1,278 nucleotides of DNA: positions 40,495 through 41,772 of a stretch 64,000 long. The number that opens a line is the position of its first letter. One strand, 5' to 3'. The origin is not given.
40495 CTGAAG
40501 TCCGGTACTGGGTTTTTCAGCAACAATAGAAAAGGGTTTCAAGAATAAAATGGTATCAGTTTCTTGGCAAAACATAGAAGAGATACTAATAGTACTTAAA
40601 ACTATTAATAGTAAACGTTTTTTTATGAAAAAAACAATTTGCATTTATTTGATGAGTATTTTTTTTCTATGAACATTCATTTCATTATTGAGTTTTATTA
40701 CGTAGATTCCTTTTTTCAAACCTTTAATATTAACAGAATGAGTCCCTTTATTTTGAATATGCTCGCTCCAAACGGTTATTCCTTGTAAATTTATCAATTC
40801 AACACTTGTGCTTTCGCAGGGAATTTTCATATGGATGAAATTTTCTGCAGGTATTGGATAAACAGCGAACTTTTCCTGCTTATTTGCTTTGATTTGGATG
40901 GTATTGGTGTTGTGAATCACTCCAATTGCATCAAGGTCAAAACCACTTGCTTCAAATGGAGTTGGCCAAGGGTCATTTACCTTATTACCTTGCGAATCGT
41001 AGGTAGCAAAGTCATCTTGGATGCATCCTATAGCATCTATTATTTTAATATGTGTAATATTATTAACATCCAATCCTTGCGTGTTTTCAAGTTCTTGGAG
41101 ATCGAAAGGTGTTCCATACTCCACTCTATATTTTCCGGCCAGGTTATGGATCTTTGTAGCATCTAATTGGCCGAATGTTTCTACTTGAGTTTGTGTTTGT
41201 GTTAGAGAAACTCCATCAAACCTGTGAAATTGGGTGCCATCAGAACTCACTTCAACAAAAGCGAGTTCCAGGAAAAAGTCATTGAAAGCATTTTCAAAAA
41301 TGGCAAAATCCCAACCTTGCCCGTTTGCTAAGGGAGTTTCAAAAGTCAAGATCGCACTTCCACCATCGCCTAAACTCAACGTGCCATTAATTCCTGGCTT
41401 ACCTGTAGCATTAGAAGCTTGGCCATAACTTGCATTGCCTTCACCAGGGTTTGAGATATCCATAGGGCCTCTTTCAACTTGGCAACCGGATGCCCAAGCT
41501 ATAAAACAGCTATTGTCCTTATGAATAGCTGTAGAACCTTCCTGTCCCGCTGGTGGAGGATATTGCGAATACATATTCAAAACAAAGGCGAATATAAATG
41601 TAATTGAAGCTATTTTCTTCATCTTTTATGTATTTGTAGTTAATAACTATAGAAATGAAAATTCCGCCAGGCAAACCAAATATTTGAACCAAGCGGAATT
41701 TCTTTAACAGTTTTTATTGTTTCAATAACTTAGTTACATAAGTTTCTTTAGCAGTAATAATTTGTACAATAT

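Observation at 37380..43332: Cobalamin-riboswitch operon whose accessory proteins are T9SS cargo rather than lipoproteins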

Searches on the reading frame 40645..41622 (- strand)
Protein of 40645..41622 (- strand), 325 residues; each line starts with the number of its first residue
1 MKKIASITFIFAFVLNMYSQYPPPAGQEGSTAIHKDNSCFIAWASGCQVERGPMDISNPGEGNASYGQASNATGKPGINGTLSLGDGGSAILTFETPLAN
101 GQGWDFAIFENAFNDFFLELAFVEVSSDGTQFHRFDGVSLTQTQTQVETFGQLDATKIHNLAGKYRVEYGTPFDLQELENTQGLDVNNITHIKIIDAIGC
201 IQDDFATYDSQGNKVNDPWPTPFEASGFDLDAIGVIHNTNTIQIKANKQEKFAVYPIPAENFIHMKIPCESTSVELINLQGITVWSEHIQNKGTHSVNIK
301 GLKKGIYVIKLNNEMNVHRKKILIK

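Call 3: search_protein_families(library=pfam, proteins=[window:40645-41622:-], max_evalue=0.1)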
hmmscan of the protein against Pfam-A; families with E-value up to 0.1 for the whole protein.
window:40645-41622:- (325 aa): 2 families
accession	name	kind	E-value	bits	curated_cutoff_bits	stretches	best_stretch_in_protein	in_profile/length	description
PF18962.6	Por_Secre_tail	-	1e-10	42.2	27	1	254-324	1-75/75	Secretion system C-terminal sorting domain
PF22522.2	DUF6998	-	0.0039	17.6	27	1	228-304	48-125/136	Family of unknown function (DUF6998)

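Call 4: search_protein_families(library=ncbifam, proteins=[window:40645-41622:-], max_evalue=0.1)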
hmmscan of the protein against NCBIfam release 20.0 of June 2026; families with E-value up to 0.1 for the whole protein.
window:40645-41622:- (325 aa): 5 families
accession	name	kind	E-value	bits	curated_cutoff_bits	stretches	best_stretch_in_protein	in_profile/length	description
NF038113.1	T9SSA_dep_M36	equivalog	5e-11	41.5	885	1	238-325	779-869/869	T9SS-dependent M36 family metallopeptidase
TIGR04183.1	Por_Secre_tail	domain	2.3e-10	40.3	23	1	254-325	1-72/72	T9SS type A sorting domain-containing protein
NF052644.1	T9SS_DNase_Rie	equivalog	0.0015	17.9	260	1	228-323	160-249/251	T9SS-dependent surface endonuclease, AS87_RS02955 family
NF033170.0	lipo_LIC13355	subfamily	0.002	17.3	120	1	98-148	111-166/273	LIC_13355 family lipoprotein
NF050177.1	TapA_OM_Porphy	equivalog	0.0097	14.7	500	1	247-324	466-543/544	TapA/TapC family T9SS-dependent outer membrane protein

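Call 6: search_solved_structures(query=window:40645-41622:-, max_evalue=1, show_alignments=1)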
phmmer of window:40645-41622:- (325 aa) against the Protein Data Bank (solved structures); distinct sequences matched with E-value up to 1: 1.
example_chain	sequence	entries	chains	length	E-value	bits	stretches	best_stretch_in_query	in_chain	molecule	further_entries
8glj_D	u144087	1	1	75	0.15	14.6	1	252-312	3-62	Por secretion system C-terminal sorting domain-containing protein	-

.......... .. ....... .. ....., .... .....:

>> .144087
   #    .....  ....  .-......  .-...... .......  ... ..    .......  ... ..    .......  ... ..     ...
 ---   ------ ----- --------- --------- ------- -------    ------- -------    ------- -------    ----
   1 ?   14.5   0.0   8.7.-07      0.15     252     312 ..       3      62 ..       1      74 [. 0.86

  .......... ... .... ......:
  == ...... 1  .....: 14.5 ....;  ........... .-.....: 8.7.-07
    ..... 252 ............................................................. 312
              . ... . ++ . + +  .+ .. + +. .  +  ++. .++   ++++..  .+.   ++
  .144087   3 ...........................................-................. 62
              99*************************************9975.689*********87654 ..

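Call 18: find_related_loci(query=A1, collection=genome_contigs, flank=6000)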
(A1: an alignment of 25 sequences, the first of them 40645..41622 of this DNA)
Query A1 (325 aa) in genome_contigs; peptide patterns used: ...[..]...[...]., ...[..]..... (x = any residue, [..] = any of these).
599 stretches matched a pattern (row limit reached: there are more); 589 encode a relative of the query (tblastn E <= 1e-3); the best 80 are kept; 80 distinct loci.
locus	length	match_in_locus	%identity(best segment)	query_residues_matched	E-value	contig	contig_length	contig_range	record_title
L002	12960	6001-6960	54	4-324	4e-109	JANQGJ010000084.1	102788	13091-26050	MAG: Bacteroidales bacterium isolate PL23b_bin.4 k99_455942, whole genome shotgun sequence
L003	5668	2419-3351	54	18-323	2e-106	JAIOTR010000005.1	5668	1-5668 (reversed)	MAG: Bacteroidales bacterium isolate SMBSF75 bin_88_k127_528, whole genome shotgun sequence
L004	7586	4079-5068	52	1-323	2e-105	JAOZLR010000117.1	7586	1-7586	MAG: Bacteroidales bacterium isolate GMC10.metabat2.87 NODE_10902_length_7586_cov_37.763112, whole genome shotgun sequen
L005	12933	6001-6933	55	16-323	2e-105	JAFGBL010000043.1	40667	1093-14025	MAG: Bacteroidales bacterium isolate Zod_Metabat.1032 k87_1576919, whole genome shotgun sequence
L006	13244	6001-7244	50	4-325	8e-105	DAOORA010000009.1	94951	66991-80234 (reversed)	MAG TPA_asm: Bacteroidales bacterium isolate AMR_MDS_2557 NODE_219_length_94951_cov_24.564755, whole genome shotgun sequ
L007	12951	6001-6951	53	15-324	2e-104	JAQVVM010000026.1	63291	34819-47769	MAG: Bacteroidales bacterium isolate STF1_8 NODE_828_length_63291_cov_4.376037_Sandtown_F1, whole genome shotgun sequenc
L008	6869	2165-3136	53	1-319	2e-103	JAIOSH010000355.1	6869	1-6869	MAG: Bacteroidales bacterium isolate SMBSF39 bin_16_k127_328683, whole genome shotgun sequence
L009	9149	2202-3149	54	19-324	6e-103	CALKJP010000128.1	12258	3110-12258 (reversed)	MAG: uncultured Bacteroidia bacterium isolate N1_Bin_MAXBIN__135_sub_1 genome assembly, contig: c_000002291911, whole ge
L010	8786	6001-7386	51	4-323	6e-102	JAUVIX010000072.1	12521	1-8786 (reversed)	MAG: Chlorobiota bacterium isolate CSMAG_439 CSMAG_439_k127_5606426_length_12521_cov_11.0000, whole genome shotgun seque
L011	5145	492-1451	50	7-324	4e-102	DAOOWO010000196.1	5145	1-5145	MAG TPA_asm: Bacteroidales bacterium isolate AMR_MDS_2413 NODE_16303_length_5145_cov_3.552456, whole genome shotgun sequ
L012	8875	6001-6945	53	19-325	1e-101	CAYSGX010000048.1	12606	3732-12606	MAG TPA_asm: uncultured Chitinophagaceae bacterium isolate SRP344714_co1_127 genome assembly, contig: NODE_9103_length_1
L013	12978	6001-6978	52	1-324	5e-101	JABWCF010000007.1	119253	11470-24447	MAG: Flavobacteriales bacterium isolate MAG_49 scaffold_104, whole genome shotgun sequence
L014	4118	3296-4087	59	7-267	5e-101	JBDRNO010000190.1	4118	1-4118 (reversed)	MAG: Bacteroidota bacterium isolate MEGAHIT-group-1.892 k141_10224615, whole genome shotgun sequence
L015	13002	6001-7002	49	1-324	4e-100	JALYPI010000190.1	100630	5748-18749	MAG: Bacteroidota bacterium isolate MDV bin33 SD1454-56_k127_1307103, whole genome shotgun sequence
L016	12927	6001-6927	50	1-313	4e-100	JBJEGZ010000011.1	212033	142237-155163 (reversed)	MAG: Candidatus Limimorpha sp. isolate PUNG01_bin.028 NODE_17_length_212033_cov_11.292762, whole genome shotgun sequence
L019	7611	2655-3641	50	1-323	4e-99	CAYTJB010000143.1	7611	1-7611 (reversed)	MAG TPA_asm: uncultured Bacteroides sp. isolate binchicken_co113_57 genome assembly, contig: NODE_11773_length_7611_cov_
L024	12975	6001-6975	49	10-324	8e-98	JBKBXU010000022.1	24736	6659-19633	MAG: Cytophagaceae bacterium isolate 21H_023.bin.6 NODE_1729_length_24736_cov_1.744505, whole genome shotgun sequence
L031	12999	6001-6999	51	1-324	6e-102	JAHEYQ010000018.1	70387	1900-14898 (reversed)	MAG: Bacteroidales bacterium isolate nzgw131 NODE_231_length_70388_cov_4.559452, whole genome shotgun sequence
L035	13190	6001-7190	48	1-323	4e-95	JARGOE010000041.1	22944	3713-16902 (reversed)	MAG: Vicingaceae bacterium isolate bin_ce_oilr1.026 NODE_1288_length_22944_cov_18.023811, whole genome shotgun sequence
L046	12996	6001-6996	46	1-325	9e-93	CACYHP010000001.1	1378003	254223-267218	MAG: uncultured Bacteroidia bacterium isolate RUG11952 genome assembly, contig: RUG11952_asm_1, whole genome shotgun seq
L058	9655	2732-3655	50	19-325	7e-91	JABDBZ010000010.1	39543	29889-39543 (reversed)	MAG: Bacteroidetes bacterium isolate BWOrgHeat_Nextera84_MAG1 3300020790.a:Ga0206968_10022, whole genome shotgun sequenc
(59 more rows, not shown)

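Call 23: predict_structure(alignment_id=A1)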
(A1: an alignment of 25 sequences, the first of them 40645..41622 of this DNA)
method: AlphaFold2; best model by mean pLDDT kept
length: 325 residues; sequences in the alignment: 25
mean_pLDDT: 78.3   pTM: 0.64
mean pLDDT of the five models: 78.3, 76.0, 74.9, 71.0, 68.7
residues with pLDDT >= 90: 107; 70-90: 133; 50-70: 56; < 50: 29
segments of 3 or more residues with pLDDT < 50: 17-29, 145-151, 241-249
pLDDT, mean of each block of 10 residues (from residue 1): 75 55 38 79 94 82 89 90 89 92 89 62 93 82 48 60 75 91 94 84 69 65 71 85 42 83 90 89 90 92 90 79 86
secondary structure, 60 per line:
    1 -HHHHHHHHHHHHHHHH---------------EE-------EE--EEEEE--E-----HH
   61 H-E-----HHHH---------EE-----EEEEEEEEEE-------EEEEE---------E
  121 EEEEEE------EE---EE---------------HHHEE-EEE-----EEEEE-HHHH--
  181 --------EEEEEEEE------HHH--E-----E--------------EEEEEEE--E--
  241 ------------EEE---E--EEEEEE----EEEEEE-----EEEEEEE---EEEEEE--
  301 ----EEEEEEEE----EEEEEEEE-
elements in order: H2-17 E46-50 H69-72 E89-98 E106-110 E120-126 E161-163 E169-173 H175-178 E189-196 E229-235 E253-255 E262-267 E272-277 E283-289 E293-298 E305-312 E317-324

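Call 26: search_protein_families(library=pfam, alignment_id=A1, max_evalue=10)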
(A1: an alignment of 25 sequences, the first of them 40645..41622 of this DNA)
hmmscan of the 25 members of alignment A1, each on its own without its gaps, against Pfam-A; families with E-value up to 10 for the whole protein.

A. member 1, window:40645-41622:- (325 aa): 4 families
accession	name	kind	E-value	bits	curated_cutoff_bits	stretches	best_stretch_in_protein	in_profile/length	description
PF18962.6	Por_Secre_tail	-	1e-10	42.2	27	1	254-324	1-75/75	Secretion system C-terminal sorting domain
PF22522.2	DUF6998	-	0.0039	17.6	27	1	228-304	48-125/136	Family of unknown function (DUF6998)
PF24052.1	Phage_lipoprotein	-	0.14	12.6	27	1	26-67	25-66/80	Phage lipoprotein family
PF11589.14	DUF3244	-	0.24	11.8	25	1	263-314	33-86/96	Domain of unknown function (DUF3244)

B. families by the number of members that match (of 25 scanned): 13 families
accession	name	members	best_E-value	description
PF18962.6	Por_Secre_tail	25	1.4e-15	Secretion system C-terminal sorting domain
PF11589.14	DUF3244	7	0.00068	Domain of unknown function (DUF3244)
PF01761.26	DHQ_synthase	6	0.0088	3-dehydroquinate synthase N-terminal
PF24052.1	Phage_lipoprotein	2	0.031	Phage lipoprotein family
PF22522.2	DUF6998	1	0.0039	Family of unknown function (DUF6998)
PF20318.3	DUF6613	1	0.031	Family of unknown function (DUF6613)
PF13860.13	FlgD_ig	1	0.033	FlgD Ig-like domain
PF03888.20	MucB_RseB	1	0.07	MucB/RseB N-terminal domain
PF16967.11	TcfC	1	0.087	E-set like domain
PF14112.11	DUF4284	1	0.092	Immunity protein 22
PF07861.16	WND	1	0.12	WisP family N-Terminal Region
PF13585.12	CHU_C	1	0.12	CHU_C Type IX secretion signal domain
PF16378.10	DUF4988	1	0.14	Domain of unknown function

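Call 27: search_solved_structures(query=A1, max_evalue=10, show_alignments=3)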
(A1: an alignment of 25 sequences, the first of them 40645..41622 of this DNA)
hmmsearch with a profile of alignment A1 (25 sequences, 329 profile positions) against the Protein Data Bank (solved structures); distinct sequences matched with E-value up to 10: 8.
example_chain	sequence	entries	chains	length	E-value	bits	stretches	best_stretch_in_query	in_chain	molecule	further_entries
8glk_D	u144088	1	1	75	6.3e-07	31.6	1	252-328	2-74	Endonuclease I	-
9whd_A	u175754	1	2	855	3.1e-05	26.1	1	244-327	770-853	GH167 glycoside hydrolase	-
5jvk_A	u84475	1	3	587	3.7e-05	25.8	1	247-328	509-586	Uncharacterized protein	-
8glj_D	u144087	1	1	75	6.1e-05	25.1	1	252-328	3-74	Por secretion system C-terminal sorting domain-containing protein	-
7pzj_A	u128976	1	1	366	0.00021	23.3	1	245-325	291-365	Lipase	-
8qb1_A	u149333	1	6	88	0.0013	20.8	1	252-328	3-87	Mirolase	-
5uyt_A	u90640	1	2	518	0.0086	18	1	247-327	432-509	Ice-binding protein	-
6jlu_G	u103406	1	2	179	0.048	15.6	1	10-87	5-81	Psb31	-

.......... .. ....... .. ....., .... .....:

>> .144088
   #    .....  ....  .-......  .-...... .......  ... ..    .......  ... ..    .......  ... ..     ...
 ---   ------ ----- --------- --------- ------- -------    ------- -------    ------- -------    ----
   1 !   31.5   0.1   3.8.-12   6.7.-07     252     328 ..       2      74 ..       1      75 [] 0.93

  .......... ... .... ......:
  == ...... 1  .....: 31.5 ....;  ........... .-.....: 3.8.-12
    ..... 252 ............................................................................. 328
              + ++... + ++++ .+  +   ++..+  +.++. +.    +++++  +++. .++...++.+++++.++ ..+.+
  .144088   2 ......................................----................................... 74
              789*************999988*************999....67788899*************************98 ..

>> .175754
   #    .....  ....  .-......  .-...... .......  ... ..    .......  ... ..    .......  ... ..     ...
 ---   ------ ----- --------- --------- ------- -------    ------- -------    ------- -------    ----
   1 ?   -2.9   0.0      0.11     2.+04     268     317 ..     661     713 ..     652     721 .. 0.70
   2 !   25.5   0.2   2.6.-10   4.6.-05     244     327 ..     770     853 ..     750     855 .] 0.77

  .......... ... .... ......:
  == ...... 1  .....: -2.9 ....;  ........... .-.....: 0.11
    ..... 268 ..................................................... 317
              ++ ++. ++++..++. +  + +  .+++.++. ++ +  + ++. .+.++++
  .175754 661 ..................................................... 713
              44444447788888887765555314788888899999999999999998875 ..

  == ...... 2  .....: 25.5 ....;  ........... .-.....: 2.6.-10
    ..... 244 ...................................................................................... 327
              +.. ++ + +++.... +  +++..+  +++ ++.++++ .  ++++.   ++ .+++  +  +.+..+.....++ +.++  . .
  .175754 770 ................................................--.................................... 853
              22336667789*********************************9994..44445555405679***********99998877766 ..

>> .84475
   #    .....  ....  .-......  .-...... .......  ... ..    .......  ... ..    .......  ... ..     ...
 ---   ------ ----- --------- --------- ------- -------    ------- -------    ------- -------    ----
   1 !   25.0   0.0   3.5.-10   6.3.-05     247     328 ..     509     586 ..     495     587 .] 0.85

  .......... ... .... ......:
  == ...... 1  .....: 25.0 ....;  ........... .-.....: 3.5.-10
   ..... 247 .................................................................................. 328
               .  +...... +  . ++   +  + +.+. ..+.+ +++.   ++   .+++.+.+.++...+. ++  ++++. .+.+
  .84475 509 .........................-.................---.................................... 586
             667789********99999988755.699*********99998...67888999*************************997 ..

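Call 43: search_protein_families(library=pfam, proteins=[L006:5269-6267:+, L013:5010-5996:+, L015:4921-5937:+, L019:1644-2651:+, L031:4980-5996:+, L035:5179-6222:+, L016:5240-6001:+, L046:4823-6004:+, L024:4686-5942:+, L058:1522-2271:+], max_evalue=0.01)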
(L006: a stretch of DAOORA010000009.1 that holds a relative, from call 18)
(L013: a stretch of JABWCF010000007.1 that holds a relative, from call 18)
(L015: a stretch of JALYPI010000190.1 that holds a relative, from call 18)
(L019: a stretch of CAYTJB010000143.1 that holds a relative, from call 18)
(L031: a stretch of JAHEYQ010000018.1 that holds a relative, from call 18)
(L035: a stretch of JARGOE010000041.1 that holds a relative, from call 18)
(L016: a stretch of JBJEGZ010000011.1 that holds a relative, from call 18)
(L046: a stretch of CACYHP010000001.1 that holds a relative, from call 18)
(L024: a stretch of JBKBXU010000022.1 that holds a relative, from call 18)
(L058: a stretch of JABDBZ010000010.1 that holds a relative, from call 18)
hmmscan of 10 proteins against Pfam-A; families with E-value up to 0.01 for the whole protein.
L006:5269-6267:+ (332 aa): 2 families
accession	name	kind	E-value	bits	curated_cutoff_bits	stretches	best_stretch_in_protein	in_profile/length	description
PF14717.12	DUF4465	-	2e-52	178.6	25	1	71-244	5-176/176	Domain of unknown function (DUF4465)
PF18962.6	Por_Secre_tail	-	2.6e-10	40.9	27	1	264-330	1-74/75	Secretion system C-terminal sorting domain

L013:5010-5996:+ (328 aa): 3 families
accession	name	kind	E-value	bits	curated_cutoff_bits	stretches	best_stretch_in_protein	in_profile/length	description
PF14717.12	DUF4465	-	1.4e-48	166.1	25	1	64-237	2-176/176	Domain of unknown function (DUF4465)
PF18962.6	Por_Secre_tail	-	8.5e-12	45.6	27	1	258-325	2-73/75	Secretion system C-terminal sorting domain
PF13585.12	CHU_C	-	0.0067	17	27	0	264-313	16-69/86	CHU_C Type IX secretion signal domain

L015:4921-5937:+ (338 aa): 3 families
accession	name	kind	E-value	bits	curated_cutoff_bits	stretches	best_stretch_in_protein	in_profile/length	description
PF14717.12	DUF4465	-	3.2e-47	161.6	25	1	63-243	2-176/176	Domain of unknown function (DUF4465)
PF18962.6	Por_Secre_tail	-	1.2e-14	54.8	27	1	264-335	1-74/75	Secretion system C-terminal sorting domain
PF11589.14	DUF3244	-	0.0013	19.1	25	1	261-329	23-89/96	Domain of unknown function (DUF3244)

L019:1644-2651:+ (335 aa): 2 families
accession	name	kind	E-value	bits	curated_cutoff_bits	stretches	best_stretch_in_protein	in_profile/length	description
PF14717.12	DUF4465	-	1.3e-54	185.7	25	1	70-245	5-176/176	Domain of unknown function (DUF4465)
PF18962.6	Por_Secre_tail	-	3.2e-16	59.8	27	1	263-333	1-74/75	Secretion system C-terminal sorting domain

L031:4980-5996:+ (338 aa): 2 families
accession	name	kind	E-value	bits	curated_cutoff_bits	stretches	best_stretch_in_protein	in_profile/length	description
PF14717.12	DUF4465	-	9.5e-55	186.1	25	1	70-246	5-176/176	Domain of unknown function (DUF4465)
PF18962.6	Por_Secre_tail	-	7.3e-16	58.7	27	1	267-336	1-74/75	Secretion system C-terminal sorting domain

L035:5179-6222:+ (347 aa): 2 families
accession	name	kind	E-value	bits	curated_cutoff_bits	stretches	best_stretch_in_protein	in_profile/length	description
PF14717.12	DUF4465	-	2.7e-37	129.2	25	1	78-261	3-176/176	Domain of unknown function (DUF4465)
PF18962.6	Por_Secre_tail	-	2.4e-14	53.8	27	1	280-344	1-69/75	Secretion system C-terminal sorting domain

L016:5240-6001:+ (253 aa): 3 families
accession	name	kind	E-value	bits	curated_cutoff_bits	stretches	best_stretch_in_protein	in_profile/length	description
PF18962.6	Por_Secre_tail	-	1.4e-11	45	27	1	178-252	1-75/75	Secretion system C-terminal sorting domain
PF14478.12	DUF4430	-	1.7e-07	32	23.8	1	80-139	11-68/72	Domain of unknown function (DUF4430)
PF06952.16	PsiA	-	0.0056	16.4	25.3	1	116-164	147-195/237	PsiA protein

L046:4823-6004:+ (393 aa): 2 families
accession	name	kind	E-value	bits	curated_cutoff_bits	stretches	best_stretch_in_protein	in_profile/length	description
PF18962.6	Por_Secre_tail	-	2.9e-13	50.3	27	1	328-392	1-75/75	Secretion system C-terminal sorting domain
PF14478.12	DUF4430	-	7e-07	30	23.8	1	70-139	3-68/72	Domain of unknown function (DUF4430)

L024:4686-5942:+ (418 aa): 7 families
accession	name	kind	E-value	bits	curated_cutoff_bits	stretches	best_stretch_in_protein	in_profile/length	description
PF14717.12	DUF4465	-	1.1e-55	189.2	25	1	68-240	2-176/176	Domain of unknown function (DUF4465)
PF18962.6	Por_Secre_tail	-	1.5e-13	51.3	27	1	347-415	1-73/75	Secretion system C-terminal sorting domain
PF13927.12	Ig_3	-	5.8e-10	40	30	1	247-314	1-78/78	Immunoglobulin domain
PF13895.12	Ig_2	-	9.5e-09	35.8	27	1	247-327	1-78/79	Immunoglobulin domain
PF07679.22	I-set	-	3.5e-07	30.6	23.7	1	248-326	1-88/90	Immunoglobulin I-set domain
PF19081.6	Ig_7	-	0.0025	18.5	27.3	1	252-328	5-80/84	Ig-like domain CHU_C associated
PF22352.2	K319L-like_PKD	-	0.0058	17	27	0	253-327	1-83/84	K319L-like, PKD domain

L058:1522-2271:+ (249 aa): 2 families
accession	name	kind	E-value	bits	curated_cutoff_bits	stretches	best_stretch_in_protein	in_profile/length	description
PF18962.6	Por_Secre_tail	-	7.7e-15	55.4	27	1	172-247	1-74/75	Secretion system C-terminal sorting domain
PF09478.16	CBM49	-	0.008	16.9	23.4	0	17-84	18-77/80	Carbohydrate binding domain CBM49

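Call 48: fold_search(model_id=the predicted structure, library=pdb)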
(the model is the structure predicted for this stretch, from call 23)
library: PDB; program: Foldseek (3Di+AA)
matches with E <= 10: 1747; with E <= 0.001: 23
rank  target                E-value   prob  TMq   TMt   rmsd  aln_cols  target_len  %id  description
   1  7c7u_A                3.7e-06  1.00  0.21  0.12  21.8       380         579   12  Biofilm associated protein - BSP domain (released 2021-05-12)
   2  7c7u_B                7.8e-06  0.99  0.21  0.12  21.9       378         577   12  Biofilm associated protein - BSP domain (released 2021-05-12)
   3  6leg_C                1.4e-05  0.96  0.18  0.12  20.1       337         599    9  Structure of E. coli beta-glucuronidase complex with uronic isofagomine (released 2021-01-27)
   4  6leg_D                4.6e-05  0.98  0.22  0.14  19.1       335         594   11  Structure of E. coli beta-glucuronidase complex with uronic isofagomine (released 2021-01-27)
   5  6leg_A                4.9e-05  0.97  0.21  0.14  18.9       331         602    8  Structure of E. coli beta-glucuronidase complex with uronic isofagomine (released 2021-01-27)
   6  4jhz_A                4.9e-05  0.97  0.20  0.13  20.5       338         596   11  Structure of E. coli beta-Glucuronidase bound with a novel, potent inhibitor 2-[4-(1,3-benzodioxol-5-ylmethyl)piperazi (released 2013-08-28)
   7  6lem_A                4.9e-05  0.96  0.19  0.11  19.9       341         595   10  Structure of E. coli beta-glucuronidase complex with C6-nonyl uronic isofagomine (released 2021-01-27)
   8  6lej_A                7.6e-05  0.96  0.20  0.13  18.6       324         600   12  Structure of E. coli beta-glucuronidase complex with C6-propyl uronic isofagomine (released 2021-01-27)
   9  6lel_B                1.3e-04  0.85  0.17  0.12  20.2       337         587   11  Structure of E. coli beta-glucuronidase complex with C6-hexyl uronic isofagomine (released 2021-01-27)
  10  8qb1_A                2.5e-04  1.00  0.21  0.75   2.7        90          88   13  C-terminal domain of mirolase from Tannerella forsythia (released 2024-02-28)
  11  3lpf_A                2.6e-04  0.91  0.19  0.12  20.4       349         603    9  Structure of E. coli beta-Glucuronidase bound with a novel, potent inhibitor 1-((6,7-dimethyl-2-oxo-1,2-dihydroquinoli (released 2010-11-17)
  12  8glk_D                2.9e-04  1.00  0.21  0.84   2.0        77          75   19  The Type 9 Secretion System dGldL peak II, NucA substrate bound complex (released 2024-01-31)
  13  3fha_A                2.9e-04  0.97  0.19  0.11  14.6       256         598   12  Structure of endo-beta-N-acetylglucosaminidase A (released 2009-04-28)
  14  3k46_A                3.4e-04  0.94  0.22  0.14  19.1       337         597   12  Crystal structure of full-length E. coli beta-glucuronidase (released 2010-11-17)
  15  2vtf_B                4.0e-04  0.97  0.19  0.11  14.6       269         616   11  X-ray crystal structure of the Endo-beta-N-acetylglucosaminidase from Arthrobacter protophormiae E173Q mutant reveals  (released 2009-03-31)
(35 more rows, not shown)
